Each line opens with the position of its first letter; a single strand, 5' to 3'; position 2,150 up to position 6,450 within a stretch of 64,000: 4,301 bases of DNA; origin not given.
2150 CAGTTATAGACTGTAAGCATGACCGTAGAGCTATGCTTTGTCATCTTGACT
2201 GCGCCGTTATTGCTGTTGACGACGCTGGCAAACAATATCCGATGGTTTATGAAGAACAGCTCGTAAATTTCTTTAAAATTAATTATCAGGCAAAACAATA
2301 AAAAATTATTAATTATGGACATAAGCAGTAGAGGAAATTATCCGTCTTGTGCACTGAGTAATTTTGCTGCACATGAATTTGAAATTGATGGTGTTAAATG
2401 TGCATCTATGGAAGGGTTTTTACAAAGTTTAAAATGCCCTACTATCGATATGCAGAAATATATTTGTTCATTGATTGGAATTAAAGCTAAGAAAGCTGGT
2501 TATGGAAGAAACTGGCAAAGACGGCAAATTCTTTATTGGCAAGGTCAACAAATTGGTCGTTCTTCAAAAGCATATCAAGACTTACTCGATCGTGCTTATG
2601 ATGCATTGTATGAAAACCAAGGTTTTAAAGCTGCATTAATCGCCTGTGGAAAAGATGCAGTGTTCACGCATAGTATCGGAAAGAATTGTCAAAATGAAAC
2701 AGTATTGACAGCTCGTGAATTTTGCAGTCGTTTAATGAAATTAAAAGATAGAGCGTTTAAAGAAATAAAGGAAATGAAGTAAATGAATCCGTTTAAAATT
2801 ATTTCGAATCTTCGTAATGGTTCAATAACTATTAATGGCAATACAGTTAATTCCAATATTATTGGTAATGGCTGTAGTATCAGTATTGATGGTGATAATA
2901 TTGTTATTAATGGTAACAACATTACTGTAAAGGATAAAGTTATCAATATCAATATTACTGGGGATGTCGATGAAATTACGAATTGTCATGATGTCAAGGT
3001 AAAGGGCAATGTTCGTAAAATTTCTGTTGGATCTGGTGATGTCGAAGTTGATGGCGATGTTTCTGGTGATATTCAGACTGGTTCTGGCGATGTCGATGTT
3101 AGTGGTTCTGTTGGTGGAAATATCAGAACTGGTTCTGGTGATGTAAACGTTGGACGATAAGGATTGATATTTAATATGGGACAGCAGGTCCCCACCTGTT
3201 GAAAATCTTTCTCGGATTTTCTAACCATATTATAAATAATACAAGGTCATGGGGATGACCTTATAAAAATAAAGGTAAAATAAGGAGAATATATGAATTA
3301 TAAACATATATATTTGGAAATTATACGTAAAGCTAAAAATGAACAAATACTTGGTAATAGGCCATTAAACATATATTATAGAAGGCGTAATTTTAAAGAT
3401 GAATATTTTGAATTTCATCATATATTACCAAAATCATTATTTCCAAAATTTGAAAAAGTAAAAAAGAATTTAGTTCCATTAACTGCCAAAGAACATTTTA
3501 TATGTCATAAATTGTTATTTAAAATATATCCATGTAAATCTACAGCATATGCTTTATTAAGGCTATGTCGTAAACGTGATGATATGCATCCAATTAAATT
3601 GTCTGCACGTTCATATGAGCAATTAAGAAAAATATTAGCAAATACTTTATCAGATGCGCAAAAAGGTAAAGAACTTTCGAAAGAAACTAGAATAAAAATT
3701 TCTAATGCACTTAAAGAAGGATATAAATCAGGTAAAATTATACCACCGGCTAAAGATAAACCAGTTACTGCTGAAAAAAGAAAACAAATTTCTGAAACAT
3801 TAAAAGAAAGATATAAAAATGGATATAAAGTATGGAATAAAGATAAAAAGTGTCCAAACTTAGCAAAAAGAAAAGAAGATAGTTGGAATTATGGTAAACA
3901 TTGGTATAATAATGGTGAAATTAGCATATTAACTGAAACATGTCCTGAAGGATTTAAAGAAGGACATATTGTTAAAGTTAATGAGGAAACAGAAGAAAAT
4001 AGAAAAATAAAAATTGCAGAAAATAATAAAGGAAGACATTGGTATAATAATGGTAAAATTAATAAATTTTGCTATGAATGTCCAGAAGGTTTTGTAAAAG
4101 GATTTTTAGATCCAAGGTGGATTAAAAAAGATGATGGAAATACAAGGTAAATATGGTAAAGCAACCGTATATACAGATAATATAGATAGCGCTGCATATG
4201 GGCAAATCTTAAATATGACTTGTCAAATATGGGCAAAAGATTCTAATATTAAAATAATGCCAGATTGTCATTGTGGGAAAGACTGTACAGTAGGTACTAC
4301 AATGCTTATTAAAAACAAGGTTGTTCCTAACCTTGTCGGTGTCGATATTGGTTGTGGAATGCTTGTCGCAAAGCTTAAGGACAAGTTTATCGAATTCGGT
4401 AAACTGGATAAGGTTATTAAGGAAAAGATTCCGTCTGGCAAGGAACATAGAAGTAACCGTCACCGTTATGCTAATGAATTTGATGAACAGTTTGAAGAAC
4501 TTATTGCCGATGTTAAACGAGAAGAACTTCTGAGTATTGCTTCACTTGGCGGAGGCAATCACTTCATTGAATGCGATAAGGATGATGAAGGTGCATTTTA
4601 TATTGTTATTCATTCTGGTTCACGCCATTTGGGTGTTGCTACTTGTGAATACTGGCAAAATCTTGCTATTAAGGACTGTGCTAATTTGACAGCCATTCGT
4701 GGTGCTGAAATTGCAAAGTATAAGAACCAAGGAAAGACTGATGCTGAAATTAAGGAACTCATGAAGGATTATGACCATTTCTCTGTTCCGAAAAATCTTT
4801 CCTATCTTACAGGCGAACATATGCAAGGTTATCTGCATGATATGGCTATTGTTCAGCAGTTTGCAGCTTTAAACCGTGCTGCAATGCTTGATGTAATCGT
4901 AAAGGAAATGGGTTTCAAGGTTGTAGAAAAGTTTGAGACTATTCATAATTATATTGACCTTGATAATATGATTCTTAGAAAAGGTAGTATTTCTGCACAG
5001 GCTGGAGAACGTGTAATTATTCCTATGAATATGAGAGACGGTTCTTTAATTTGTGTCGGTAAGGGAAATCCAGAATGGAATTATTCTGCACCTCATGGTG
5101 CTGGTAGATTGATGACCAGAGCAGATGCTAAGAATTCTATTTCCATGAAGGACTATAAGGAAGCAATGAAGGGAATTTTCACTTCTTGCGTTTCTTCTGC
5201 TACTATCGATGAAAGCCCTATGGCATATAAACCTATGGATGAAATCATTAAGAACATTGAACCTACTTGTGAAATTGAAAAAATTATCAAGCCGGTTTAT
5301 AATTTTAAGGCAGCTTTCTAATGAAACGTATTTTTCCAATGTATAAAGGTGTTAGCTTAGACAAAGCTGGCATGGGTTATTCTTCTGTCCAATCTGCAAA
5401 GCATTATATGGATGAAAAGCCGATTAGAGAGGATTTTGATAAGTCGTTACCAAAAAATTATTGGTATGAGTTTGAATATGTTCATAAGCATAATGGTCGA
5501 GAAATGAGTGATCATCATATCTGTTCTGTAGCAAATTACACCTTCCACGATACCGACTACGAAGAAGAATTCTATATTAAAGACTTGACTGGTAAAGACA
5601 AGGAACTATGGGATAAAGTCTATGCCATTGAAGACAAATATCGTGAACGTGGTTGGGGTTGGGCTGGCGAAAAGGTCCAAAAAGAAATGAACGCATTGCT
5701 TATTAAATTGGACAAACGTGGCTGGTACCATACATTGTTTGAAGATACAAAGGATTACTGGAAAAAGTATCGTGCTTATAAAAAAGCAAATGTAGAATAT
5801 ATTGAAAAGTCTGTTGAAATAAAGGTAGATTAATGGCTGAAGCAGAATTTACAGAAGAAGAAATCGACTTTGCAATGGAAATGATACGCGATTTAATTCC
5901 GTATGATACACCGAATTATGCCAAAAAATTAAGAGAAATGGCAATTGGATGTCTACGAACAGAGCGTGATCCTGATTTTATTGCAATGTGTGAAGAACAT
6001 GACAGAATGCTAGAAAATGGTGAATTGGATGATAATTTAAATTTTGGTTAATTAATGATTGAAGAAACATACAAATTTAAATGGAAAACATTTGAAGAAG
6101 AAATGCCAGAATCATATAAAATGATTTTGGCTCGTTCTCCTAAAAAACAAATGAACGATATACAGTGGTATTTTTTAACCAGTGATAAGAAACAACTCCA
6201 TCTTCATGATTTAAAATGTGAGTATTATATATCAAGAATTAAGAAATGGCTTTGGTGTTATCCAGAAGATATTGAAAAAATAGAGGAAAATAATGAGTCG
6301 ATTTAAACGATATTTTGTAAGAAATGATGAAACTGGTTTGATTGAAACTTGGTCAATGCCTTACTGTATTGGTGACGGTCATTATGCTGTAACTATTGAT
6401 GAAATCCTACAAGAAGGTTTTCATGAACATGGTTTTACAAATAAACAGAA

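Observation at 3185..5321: RNA-repair module: RtcB ligase co-transcribed with an HNH endonuclease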

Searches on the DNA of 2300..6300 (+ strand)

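Call 6: search_dna_similar(query=window:2300-6300:+, collection=phages, mode=near, max_rows=30)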
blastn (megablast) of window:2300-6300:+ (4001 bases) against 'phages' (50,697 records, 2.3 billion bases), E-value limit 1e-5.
No match.

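Call 28: search_rna_families(source=window, start=3050, end=3400, threshold=evalue, max_evalue=10)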
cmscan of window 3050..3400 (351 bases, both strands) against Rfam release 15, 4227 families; matches with E-value up to 10: 1.
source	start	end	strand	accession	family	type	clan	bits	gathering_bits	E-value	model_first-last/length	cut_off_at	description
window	3161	3295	+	RF01054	preQ1-II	Cis-reg; riboswitch;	-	16.4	47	4.5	1-99/99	no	PreQ1-II (pre queuosine) riboswitch aptamer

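Call 50: build_rna_model(alignment_id=A5, structure=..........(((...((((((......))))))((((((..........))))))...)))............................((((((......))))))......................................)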
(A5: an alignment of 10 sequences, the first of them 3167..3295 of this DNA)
Model R1 built from alignment A5 (10 sequences, 146 columns); structure: as given.
model positions 134; base pairs 21; branch points 2; effective number of sequences 2.07; information 0.59 bits per position. Calibrated on 0.2 Mb of random sequence (short: E-values are rough).
structure used (alignment columns):
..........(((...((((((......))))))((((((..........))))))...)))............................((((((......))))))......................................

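Call 51: search_with_rna_model(model_id=R1, sources=[window, L002, L006, L016, L020, L094, L196, L197, L199, L201, L203, L204, L205, L206, L207, L208, L209, L210, L211, L212, L213, L214, L215, L216, L217, L218, L219, L220, L001, L008, L009, L010, L011, L012, L019, L022, L023, L024, L027, L029, L034, L037, L038], max_evalue=0.01, make_alignment=true)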
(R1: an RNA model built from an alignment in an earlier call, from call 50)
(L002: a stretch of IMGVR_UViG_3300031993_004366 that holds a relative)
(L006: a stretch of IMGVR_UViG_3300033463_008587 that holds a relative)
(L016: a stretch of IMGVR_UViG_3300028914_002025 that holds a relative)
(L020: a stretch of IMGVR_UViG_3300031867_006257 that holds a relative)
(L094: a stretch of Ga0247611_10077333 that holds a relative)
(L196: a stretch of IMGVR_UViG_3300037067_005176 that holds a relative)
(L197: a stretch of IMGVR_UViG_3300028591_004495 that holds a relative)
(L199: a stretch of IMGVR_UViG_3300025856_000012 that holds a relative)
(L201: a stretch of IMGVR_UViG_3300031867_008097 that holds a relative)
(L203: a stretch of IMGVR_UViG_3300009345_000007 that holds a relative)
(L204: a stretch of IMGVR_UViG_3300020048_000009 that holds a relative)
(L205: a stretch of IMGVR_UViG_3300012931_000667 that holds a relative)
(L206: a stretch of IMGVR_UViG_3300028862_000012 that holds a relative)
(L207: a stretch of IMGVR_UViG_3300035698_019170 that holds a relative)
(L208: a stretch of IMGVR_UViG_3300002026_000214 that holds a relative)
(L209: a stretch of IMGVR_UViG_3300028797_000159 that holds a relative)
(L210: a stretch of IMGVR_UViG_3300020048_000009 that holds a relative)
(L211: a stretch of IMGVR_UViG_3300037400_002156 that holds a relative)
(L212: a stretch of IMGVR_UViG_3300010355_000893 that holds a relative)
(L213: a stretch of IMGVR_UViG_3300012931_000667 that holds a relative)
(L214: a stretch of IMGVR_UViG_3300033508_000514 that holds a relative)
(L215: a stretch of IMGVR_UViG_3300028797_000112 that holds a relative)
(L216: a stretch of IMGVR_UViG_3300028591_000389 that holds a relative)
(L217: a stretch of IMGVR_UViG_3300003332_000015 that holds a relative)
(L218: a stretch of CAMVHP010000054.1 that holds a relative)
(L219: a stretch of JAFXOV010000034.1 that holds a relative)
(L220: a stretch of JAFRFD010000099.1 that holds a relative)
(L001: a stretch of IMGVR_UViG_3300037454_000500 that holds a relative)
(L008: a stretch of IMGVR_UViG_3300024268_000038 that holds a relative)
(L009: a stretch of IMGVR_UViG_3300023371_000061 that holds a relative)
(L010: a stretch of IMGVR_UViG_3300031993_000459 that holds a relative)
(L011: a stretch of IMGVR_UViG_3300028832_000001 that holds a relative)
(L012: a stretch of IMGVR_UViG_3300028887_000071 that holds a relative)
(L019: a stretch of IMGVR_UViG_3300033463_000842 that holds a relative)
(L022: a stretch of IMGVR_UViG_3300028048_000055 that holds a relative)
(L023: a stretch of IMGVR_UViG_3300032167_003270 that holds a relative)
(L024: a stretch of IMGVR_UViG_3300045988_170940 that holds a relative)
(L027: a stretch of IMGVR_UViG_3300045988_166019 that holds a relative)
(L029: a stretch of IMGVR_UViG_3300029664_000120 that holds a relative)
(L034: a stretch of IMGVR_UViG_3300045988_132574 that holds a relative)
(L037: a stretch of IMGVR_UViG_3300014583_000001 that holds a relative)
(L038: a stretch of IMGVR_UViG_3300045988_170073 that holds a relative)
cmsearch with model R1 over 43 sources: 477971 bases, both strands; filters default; matches with E-value up to 0.01: 30.
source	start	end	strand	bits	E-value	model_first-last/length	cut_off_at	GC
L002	165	296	+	137.4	1.8e-20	1-134/134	no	0.28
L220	2791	2922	-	135.8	3.4e-20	1-134/134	no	0.27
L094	1643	1780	+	135.3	4.3e-20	1-134/134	no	0.32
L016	4106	4237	+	134.2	6.6e-20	1-134/134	no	0.28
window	3167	3295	+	127.2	1e-18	1-134/134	no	0.32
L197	178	305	+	121.6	9.1e-18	1-134/134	no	0.31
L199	9043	9172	+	118.3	3.3e-17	1-134/134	no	0.29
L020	4380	4511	+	110.1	8.4e-16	1-134/134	no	0.29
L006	2457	2594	+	109.2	1.2e-15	1-134/134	no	0.28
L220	4356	4487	-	107.9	2e-15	1-134/134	no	0.29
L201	2750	2887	-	107.4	2.4e-15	1-134/134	no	0.27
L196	7933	8060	-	101.6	2.4e-14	1-134/134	no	0.34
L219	1953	2092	-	94.5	3.7e-13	1-134/134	no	0.28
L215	4608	4738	+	90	2.2e-12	1-134/134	no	0.34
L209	499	618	+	88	5e-12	1-134/134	no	0.37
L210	7622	7763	+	86.6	8.4e-12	1-134/134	no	0.25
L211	3904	4021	-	86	1.1e-11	1-134/134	no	0.33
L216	871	986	+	85.8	1.1e-11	1-134/134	no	0.33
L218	2928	3044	+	81.7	5.9e-11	1-134/134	no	0.32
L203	6506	6628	+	73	1.8e-09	1-134/134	no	0.37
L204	1255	1402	+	68.5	1e-08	1-134/134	no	0.27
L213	3830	3963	+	67.2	1.7e-08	1-134/134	no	0.27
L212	6124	6239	+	65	4.1e-08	1-134/134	no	0.29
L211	2970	3090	-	63.3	8.1e-08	1-134/134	no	0.37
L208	188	321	+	61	2e-07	1-134/134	no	0.41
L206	6506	6623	-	60.5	2.4e-07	1-134/134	no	0.29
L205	1457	1588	-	59.3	3.9e-07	1-134/134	no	0.31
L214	2599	2727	-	54.9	2.2e-06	1-134/134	no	0.4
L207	3699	3814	-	47.2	4.4e-05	1-134/134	no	0.34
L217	2173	2306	+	46.3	6.3e-05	1-134/134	no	0.33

Alignment A7: 30 matches aligned to the model, 195 columns, each read 5' to 3' on its own strand. Consensus structure (alignment columns), stored with it:
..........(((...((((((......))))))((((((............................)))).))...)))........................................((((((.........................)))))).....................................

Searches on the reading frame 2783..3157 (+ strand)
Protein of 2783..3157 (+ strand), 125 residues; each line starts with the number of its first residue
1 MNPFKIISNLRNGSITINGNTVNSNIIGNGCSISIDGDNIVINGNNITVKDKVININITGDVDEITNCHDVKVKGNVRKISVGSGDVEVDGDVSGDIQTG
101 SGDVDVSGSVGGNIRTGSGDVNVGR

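Call 3: search_protein_families(library=pfam, proteins=[window:2783-3157:+], max_evalue=0.01)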
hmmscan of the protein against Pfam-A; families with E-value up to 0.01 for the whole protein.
window:2783-3157:+ (125 aa): 0 families

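Call 4: search_protein_families(library=phrogs, proteins=[window:2783-3157:+], max_evalue=0.001)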
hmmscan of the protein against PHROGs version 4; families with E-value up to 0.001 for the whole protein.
window:2783-3157:+ (125 aa): 1 family
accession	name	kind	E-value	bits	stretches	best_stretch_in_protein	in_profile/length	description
phrog_3163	-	unknown function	4.4e-20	72.8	1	7-123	8-119/121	-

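Call 19: search_protein_families(library=ncbifam, proteins=[window:2783-3157:+], max_evalue=0.1)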
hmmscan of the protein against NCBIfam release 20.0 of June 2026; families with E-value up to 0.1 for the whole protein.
window:2783-3157:+ (125 aa): 0 families

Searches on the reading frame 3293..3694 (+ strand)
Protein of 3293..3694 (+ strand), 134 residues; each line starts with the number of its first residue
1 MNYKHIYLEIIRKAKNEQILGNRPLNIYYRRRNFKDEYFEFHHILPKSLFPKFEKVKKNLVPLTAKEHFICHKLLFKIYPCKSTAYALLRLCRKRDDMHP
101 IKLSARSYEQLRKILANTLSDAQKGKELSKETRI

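Call 79: search_solved_structures(query=A9, max_evalue=10, show_alignments=2)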
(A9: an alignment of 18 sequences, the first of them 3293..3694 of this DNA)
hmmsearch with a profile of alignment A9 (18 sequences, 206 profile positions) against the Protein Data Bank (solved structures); distinct sequences matched with E-value up to 10: 10.
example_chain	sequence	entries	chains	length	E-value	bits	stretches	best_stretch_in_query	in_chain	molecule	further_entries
6me0_C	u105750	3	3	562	0.0067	19.7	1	23-54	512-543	Maturase reverse transcriptase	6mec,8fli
6ghc_A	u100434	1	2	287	0.012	18.9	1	25-54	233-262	5-methylcytosine-specific restriction enzyme A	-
1i3j_A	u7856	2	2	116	0.016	18.4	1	106-149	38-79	INTRON-ASSOCIATED ENDONUCLEASE 1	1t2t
9sjn_A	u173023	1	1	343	0.036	17.3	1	27-53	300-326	Cas8f fusion with HNH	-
8ydb_J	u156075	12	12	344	0.036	17.3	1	27-53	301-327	Cas8f fusion with HNH | HNH endonuclease | a protein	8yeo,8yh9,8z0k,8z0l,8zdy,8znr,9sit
8w1p_G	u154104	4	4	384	0.038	17.2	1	27-53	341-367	Cas8 | Cas8f fusion with HNH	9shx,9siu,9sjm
7enh_A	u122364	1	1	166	0.15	15.3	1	27-50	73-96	CRISPR-associated endonuclease Cas9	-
9nvu_P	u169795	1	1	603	0.21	14.8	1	29-59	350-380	OrufIscB-REC-swap 49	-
4uhp_A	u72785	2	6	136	0.42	13.8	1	27-59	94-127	LARGE COMPONENT OF PYOCIN AP41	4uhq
6zyw_Y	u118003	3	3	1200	6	10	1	47-84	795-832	Shulin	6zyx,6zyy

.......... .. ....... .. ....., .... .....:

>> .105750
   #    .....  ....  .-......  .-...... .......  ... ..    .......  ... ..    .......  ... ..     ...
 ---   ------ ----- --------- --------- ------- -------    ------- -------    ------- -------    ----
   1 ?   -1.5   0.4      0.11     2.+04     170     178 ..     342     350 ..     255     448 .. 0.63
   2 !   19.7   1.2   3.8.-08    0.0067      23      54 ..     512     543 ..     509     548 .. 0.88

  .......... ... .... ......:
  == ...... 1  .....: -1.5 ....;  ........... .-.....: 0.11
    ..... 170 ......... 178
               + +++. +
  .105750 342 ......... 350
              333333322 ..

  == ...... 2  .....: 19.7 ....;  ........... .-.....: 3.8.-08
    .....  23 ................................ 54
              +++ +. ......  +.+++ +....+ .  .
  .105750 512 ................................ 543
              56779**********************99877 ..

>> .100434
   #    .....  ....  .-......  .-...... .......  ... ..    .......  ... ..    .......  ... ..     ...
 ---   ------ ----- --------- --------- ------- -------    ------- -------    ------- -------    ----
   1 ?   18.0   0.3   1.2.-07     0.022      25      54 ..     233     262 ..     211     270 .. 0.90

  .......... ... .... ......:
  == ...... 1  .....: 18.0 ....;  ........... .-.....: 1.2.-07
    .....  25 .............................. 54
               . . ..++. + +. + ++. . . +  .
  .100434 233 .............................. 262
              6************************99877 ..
